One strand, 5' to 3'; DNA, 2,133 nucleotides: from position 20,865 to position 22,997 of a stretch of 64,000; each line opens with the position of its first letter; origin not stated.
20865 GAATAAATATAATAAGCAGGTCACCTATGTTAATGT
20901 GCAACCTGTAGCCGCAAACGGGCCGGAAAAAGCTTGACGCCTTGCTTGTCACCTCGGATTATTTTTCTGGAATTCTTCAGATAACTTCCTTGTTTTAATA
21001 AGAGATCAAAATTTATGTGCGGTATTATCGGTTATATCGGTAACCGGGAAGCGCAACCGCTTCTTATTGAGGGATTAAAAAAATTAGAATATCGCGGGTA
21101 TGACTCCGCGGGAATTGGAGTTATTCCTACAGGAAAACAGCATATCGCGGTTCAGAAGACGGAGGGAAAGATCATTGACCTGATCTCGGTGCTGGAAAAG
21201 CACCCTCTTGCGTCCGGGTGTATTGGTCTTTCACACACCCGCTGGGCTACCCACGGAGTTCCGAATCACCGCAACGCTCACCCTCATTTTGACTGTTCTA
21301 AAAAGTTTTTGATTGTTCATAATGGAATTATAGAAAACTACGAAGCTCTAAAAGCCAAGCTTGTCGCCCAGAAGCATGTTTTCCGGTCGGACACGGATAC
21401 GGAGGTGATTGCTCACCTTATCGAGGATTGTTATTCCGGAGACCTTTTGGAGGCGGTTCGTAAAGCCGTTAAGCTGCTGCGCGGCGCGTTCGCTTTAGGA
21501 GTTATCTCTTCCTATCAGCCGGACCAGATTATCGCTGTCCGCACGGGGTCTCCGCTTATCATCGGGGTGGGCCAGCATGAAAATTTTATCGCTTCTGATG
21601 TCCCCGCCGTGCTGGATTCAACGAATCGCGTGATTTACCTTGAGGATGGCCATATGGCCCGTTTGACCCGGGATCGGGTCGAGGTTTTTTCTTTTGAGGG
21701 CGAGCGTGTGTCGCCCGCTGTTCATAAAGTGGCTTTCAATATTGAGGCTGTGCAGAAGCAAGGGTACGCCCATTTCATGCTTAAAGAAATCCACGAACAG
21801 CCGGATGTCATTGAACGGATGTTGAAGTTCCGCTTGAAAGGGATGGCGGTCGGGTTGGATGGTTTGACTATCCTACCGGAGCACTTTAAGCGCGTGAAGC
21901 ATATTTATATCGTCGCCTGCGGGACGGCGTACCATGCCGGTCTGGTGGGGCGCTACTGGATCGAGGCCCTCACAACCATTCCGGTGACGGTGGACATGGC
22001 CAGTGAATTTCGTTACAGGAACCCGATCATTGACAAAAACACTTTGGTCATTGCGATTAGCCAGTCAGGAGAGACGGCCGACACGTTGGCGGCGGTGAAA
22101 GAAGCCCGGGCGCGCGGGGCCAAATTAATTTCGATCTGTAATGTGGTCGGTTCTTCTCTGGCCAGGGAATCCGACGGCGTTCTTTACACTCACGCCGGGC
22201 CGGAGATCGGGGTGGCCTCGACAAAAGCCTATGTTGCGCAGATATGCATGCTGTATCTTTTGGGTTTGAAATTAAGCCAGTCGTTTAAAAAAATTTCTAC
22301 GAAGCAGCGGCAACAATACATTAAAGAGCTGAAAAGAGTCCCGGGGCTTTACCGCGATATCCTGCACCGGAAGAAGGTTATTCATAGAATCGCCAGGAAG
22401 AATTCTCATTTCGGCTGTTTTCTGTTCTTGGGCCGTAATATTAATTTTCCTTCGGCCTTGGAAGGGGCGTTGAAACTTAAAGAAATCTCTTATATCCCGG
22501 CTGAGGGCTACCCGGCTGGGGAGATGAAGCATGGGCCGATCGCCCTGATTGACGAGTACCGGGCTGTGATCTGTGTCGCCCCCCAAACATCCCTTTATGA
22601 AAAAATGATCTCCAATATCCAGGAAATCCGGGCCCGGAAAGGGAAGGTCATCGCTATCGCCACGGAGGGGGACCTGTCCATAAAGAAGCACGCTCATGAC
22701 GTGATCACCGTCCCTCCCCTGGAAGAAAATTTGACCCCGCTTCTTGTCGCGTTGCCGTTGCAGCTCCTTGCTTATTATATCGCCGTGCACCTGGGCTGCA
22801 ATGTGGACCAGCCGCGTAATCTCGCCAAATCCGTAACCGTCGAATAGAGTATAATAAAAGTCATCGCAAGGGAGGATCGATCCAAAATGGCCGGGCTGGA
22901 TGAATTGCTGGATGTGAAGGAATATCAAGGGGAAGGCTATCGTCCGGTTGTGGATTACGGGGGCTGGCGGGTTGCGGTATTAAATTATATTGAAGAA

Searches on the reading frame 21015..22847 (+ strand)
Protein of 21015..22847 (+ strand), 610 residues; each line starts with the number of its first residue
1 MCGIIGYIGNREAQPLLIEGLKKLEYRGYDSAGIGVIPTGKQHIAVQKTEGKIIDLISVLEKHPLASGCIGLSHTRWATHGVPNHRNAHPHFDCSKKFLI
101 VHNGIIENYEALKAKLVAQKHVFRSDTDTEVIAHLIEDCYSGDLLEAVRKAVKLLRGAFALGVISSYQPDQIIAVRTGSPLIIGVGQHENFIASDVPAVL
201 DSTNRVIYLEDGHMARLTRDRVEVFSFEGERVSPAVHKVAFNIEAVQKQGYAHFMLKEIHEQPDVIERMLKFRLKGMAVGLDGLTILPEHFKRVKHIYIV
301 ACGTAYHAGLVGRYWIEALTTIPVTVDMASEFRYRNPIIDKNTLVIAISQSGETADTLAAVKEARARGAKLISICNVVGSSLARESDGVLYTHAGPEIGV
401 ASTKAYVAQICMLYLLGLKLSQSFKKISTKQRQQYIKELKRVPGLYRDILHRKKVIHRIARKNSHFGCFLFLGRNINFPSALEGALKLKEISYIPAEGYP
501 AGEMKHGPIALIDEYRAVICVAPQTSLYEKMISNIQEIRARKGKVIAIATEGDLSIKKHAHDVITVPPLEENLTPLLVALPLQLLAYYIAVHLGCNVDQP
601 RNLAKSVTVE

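Call 41: list_cluster_members(proteins=[P0004, window:21015-22847:+, P0008])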
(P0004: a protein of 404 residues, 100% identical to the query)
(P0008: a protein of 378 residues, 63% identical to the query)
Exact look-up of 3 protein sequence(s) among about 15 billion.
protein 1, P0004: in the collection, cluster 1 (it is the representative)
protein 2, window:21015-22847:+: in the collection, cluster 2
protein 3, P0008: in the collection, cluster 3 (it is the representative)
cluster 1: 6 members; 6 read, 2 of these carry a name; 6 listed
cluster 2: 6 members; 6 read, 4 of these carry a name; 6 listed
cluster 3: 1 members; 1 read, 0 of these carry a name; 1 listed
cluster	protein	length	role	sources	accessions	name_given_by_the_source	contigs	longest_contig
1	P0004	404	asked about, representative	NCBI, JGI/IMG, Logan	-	hypothetical protein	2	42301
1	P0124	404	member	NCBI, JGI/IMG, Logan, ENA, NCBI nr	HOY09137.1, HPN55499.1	MAG TPA: hypothetical protein PLB05_03570 [Candidatus Omnitrophota bacterium] | hypothetical protein [Candidatus Omnitrophota bacterium]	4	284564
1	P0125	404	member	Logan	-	-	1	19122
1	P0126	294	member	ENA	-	-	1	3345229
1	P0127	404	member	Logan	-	-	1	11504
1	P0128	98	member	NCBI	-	-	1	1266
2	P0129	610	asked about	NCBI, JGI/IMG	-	-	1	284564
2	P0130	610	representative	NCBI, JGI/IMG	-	glucosamine--fructose-6-phosphate aminotransferase (isomerizing)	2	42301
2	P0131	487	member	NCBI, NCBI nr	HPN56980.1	MAG TPA: glutamine--fructose-6-phosphate transaminase (isomerizing), partial [Candidatus ... | glutamine--fructose-6-phosphate transaminase (isomerizing) [Candidatus Omnitrophota ...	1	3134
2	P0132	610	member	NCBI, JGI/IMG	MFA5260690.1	MAG: glutamine--fructose-6-phosphate transaminase (isomerizing) [Candidatus Omnitrophota ... | glucosamine--fructose-6-phosphate aminotransferase (isomerizing)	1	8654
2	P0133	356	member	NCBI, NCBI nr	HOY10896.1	MAG TPA: glutamine--fructose-6-phosphate transaminase (isomerizing), partial [Candidatus ... | glutamine--fructose-6-phosphate transaminase (isomerizing) [Candidatus Omnitrophota ...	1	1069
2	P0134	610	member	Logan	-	-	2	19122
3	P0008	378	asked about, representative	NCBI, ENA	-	-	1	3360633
